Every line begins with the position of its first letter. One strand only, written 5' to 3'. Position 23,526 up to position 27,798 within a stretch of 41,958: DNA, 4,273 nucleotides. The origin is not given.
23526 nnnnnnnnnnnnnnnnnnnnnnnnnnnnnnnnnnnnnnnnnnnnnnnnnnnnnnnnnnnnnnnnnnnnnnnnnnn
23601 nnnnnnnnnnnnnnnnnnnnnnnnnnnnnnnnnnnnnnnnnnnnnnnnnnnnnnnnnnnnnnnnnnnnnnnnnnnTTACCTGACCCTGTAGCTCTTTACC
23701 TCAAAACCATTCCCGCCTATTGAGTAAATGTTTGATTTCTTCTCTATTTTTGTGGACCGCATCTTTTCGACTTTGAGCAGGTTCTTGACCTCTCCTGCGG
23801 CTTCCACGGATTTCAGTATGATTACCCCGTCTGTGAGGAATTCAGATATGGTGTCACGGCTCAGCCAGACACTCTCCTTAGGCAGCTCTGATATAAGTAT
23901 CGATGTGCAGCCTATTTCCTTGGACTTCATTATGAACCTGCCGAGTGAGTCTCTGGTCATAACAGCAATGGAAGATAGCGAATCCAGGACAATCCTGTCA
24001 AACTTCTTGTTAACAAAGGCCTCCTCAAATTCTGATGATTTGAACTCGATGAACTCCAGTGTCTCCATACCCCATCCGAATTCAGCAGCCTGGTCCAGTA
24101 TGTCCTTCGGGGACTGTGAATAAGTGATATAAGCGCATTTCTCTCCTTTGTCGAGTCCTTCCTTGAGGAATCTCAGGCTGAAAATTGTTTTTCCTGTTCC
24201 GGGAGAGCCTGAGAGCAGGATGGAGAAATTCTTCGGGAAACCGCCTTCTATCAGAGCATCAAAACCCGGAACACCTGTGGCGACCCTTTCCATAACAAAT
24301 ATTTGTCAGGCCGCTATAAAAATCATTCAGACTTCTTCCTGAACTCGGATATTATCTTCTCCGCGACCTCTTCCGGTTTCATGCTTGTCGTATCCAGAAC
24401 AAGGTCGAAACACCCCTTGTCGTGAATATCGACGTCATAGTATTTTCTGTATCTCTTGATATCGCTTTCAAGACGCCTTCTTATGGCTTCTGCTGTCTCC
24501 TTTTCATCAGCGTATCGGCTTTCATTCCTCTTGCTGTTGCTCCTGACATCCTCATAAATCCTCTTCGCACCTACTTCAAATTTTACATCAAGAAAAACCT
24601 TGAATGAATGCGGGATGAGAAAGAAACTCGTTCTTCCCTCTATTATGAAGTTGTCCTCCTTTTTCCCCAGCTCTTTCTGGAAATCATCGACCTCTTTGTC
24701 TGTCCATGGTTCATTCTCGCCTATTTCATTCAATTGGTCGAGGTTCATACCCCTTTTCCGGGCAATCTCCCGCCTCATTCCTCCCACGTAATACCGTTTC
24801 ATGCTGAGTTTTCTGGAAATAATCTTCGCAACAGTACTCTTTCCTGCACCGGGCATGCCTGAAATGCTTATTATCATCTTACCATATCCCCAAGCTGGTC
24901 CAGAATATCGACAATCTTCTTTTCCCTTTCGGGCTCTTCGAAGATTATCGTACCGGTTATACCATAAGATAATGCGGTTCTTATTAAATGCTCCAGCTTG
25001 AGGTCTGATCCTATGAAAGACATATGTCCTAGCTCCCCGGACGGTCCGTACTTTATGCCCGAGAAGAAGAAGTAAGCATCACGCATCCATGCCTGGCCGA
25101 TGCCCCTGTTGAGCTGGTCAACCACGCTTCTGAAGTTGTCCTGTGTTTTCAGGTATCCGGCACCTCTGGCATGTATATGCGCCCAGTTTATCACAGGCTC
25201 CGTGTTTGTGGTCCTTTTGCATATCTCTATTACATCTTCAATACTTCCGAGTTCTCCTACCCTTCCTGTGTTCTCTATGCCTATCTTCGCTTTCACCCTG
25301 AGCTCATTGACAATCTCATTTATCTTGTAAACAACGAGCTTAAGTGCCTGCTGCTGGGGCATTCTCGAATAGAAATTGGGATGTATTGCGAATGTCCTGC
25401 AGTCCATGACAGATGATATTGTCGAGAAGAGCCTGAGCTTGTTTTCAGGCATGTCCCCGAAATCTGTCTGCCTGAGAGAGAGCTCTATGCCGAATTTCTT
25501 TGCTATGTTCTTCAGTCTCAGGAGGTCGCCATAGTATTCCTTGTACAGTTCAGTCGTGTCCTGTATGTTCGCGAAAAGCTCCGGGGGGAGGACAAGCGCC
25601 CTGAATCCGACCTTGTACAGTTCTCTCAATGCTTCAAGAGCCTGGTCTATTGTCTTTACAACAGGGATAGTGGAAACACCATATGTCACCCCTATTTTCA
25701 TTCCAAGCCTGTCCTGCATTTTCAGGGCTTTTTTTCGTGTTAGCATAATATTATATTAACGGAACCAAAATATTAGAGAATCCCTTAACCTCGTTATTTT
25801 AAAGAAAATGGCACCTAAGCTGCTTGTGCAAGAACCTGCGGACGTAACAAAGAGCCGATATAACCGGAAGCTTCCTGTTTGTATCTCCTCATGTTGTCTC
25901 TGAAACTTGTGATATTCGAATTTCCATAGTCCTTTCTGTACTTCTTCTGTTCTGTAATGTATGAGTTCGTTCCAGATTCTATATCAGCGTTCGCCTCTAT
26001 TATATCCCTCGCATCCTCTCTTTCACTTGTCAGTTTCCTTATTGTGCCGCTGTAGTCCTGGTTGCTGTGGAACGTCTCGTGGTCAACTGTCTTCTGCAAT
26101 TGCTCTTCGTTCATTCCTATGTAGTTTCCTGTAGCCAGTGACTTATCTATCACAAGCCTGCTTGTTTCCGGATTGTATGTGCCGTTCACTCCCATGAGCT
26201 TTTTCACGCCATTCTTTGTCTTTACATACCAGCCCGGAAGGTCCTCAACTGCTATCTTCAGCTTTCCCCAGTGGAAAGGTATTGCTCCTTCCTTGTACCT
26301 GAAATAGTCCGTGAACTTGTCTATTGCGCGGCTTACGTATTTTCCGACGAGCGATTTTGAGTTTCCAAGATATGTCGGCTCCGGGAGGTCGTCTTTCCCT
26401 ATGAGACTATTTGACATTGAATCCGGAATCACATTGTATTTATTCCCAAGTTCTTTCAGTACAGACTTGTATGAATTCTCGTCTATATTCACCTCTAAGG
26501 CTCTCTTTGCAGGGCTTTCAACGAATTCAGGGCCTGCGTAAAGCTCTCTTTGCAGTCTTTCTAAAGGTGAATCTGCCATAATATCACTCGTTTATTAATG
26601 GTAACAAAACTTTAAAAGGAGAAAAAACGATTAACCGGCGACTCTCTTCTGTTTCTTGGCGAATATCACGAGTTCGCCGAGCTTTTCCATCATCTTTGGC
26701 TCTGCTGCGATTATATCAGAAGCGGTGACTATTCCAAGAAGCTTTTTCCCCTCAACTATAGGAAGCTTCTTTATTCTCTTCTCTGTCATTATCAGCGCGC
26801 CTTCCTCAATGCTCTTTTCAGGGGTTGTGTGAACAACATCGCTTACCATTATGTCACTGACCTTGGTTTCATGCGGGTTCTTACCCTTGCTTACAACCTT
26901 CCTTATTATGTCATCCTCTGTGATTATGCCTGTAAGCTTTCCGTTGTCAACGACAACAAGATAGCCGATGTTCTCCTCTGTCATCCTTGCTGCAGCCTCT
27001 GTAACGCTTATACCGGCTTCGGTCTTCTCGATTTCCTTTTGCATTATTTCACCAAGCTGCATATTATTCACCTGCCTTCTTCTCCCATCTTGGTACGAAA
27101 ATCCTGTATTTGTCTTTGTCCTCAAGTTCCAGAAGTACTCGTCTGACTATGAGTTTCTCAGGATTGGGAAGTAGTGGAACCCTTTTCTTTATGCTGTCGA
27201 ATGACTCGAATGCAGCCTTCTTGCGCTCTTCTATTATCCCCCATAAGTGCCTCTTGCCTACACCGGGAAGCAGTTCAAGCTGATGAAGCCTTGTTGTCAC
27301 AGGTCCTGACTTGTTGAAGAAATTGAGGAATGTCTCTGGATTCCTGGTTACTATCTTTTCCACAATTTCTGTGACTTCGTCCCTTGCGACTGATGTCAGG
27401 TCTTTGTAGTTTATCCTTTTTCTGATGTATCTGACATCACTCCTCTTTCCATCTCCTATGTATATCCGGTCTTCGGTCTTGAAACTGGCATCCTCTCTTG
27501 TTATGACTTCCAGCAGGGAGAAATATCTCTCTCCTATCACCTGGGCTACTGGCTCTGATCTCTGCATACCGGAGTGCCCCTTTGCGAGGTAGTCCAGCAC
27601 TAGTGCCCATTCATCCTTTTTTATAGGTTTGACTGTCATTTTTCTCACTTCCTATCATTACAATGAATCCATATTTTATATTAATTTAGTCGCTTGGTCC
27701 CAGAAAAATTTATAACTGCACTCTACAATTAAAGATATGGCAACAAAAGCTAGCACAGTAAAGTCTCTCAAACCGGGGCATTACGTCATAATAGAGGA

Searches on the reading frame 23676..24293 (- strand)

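Call 3: search_protein_families(library=pfam, proteins=[window:23676-24293:-], max_evalue=1)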
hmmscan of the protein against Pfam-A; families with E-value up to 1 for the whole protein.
window:23676-24293:- (205 aa): 19 families
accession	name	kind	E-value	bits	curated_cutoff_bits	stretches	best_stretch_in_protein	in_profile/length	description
PF06745.19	ATPase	-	1.7e-46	158.9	26.6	2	4-80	1-78/231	KaiC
PF07088.17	GvpD_P-loop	-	8.4e-05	23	24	1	24-89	12-76/189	GvpD gas vesicle protein, P-loop domain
PF13479.12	AAA_24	-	0.00023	21.5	27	1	22-115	2-82/195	AAA domain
PF20720.3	nSTAND3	-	0.0041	17.3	27.2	1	23-65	18-57/155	Novel STAND NTPase 3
PF13481.12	AAA_25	-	0.0042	17.2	27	1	12-41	23-52/195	AAA domain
PF14417.12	MEDS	-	0.0067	16.7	29.8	1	40-76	18-54/161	MEDS: MEthanogen/methylotroph, DcmR Sensory domain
PF03796.21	DnaB_C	-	0.012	15.5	27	1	4-66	2-64/255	DnaB-like helicase C terminal domain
PF24883.2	NPHP3_N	-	0.015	15.9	24.8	1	25-61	25-61/164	Nephrocystin 3, N-terminal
PF00154.27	RecA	-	0.031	14.2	27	1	3-60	32-90/262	recA bacterial DNA recombination protein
PF13245.12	AAA_19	-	0.039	14.6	25.1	1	24-122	13-115/134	AAA domain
PF07693.20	KAP_NTPase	-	0.059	13.1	20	1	21-174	19-126/293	KAP family P-loop domain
PF04851.21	ResIII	-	0.067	13.5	22.5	1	21-121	22-114/164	Type III restriction enzyme, res subunit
PF01695.23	IstB_IS21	-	0.071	13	24.1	1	24-59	94-129/238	IstB-like ATP binding protein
PF09848.15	SLFN-g3_helicase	-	0.079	12.7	24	1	25-70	4-51/354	Schlafen group 3, DNA/RNA helicase domain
PF13401.12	AAA_22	-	0.08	13.7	27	1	25-68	8-53/130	AAA domain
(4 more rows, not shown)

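Call 4: search_protein_families(library=ncbifam, proteins=[window:23676-24293:-], max_evalue=1)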
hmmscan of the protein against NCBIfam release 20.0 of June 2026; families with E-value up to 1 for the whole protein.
window:23676-24293:- (205 aa): 18 families
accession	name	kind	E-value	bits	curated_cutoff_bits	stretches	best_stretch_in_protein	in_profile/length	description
TIGR03880.1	KaiC_arch_3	hypoth_equivalog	3e-34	118.5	249.45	1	7-199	1-217/224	KaiC domain-containing protein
NF006799.0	PRK09302.1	equivalog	1.5e-29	103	408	2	2-79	11-89/515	circadian clock protein KaiC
TIGR03877.1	thermo_KaiC_1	hypoth_equivalog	4.6e-29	101.6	307.25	2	1-80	1-80/238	KaiC domain-containing protein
TIGR03881.1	KaiC_arch_4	hypoth_equivalog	1.1e-28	100.5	247.8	2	2-83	1-80/231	KaiC domain-containing protein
TIGR02655.1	circ_KaiC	equivalog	6e-24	84.5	546.25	2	3-79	2-79/484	circadian clock protein KaiC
NF004723.0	PRK06067.1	subfamily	4e-10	39.6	194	1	4-73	16-85/243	flagellar accessory protein FlaH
NF052589.1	ArlH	equivalog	3.6e-09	36.7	215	1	11-189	9-211/229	archaellum protein ArlH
NF006320.0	PRK08533.1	equivalog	2.5e-06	27.3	215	1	15-181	17-204/230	flagellar accessory protein FlaH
NF004629.0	PRK05973.1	equivalog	9.3e-06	24.8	156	1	25-88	67-131/237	DNA helicase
TIGR00416.1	sms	equivalog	3.4e-05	22.8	403.05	1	2-112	74-185/454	DNA repair protein RadA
TIGR03600.1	phage_DnaB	exception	0.00091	18.3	498.65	1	4-88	177-263/421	phage replicative helicase, DnaB family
TIGR03878.1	thermo_KaiC_2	hypoth_equivalog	0.004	16.5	232.2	1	17-67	31-80/259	KaiC domain-containing protein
TIGR03574.1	selen_PSTK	equivalog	0.0053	16.2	290.5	0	25-50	2-27/249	L-seryl-tRNA(Sec) kinase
TIGR02237.1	recomb_radB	equivalog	0.014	15.3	172.4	1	12-58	2-48/210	DNA repair and recombination protein RadB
NF005304.0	PRK06835.1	equivalog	0.02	14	215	1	22-60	183-221/330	ATP-binding protein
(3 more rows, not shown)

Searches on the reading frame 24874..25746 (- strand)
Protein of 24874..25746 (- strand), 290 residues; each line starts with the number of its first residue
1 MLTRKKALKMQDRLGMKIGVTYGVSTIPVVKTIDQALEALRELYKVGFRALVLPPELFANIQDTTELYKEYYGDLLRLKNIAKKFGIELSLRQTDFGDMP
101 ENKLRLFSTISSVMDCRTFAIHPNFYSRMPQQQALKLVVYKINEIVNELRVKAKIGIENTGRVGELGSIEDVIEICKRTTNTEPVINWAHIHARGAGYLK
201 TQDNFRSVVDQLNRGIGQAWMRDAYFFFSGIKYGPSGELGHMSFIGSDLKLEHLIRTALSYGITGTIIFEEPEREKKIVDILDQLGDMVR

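Call 3: search_protein_families(library=pfam, proteins=[window:24874-25746:-], max_evalue=1)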
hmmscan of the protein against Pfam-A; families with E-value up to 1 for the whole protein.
window:24874-25746:- (290 aa): 1 family
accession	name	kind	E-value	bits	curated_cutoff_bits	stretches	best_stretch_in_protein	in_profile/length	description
PF01261.30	AP_endonuc_2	-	2.8e-11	44.1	31.1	1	45-282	6-243/249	Xylose isomerase-like TIM barrel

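Call 4: search_protein_families(library=ncbifam, proteins=[window:24874-25746:-], max_evalue=1)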
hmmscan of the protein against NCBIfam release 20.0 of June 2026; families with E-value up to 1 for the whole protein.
window:24874-25746:- (290 aa): 2 families
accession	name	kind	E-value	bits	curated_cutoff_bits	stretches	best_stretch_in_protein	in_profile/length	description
TIGR00587.1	nfo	subfamily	4.3e-05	22.9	129.65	1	119-222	106-212/279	deoxyribonuclease IV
NF002196.0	PRK01060.1-1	equivalog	0.0002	20.7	333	1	113-217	101-206/297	deoxyribonuclease IV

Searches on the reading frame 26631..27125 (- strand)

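Call 81: search_protein_families(library=pfam, proteins=[window:26631-27125:-], max_evalue=0.00001)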
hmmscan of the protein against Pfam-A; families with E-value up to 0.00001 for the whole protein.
window:26631-27125:- (164 aa): 1 family
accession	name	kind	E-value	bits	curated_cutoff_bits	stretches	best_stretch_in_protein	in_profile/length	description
PF00571.33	CBS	-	5.1e-26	91.2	24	2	89-141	1-54/57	CBS domain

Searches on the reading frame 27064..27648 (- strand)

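Call 89: search_protein_families(library=pfam, proteins=[window:27064-27648:-], max_evalue=0.001)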
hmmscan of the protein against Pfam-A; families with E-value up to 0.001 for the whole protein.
window:27064-27648:- (194 aa): 1 family
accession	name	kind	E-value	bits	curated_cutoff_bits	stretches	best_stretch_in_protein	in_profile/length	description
PF04919.18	DUF655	-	1.9e-61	207.6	22.2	1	13-185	3-180/181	Protein of unknown function (DUF655)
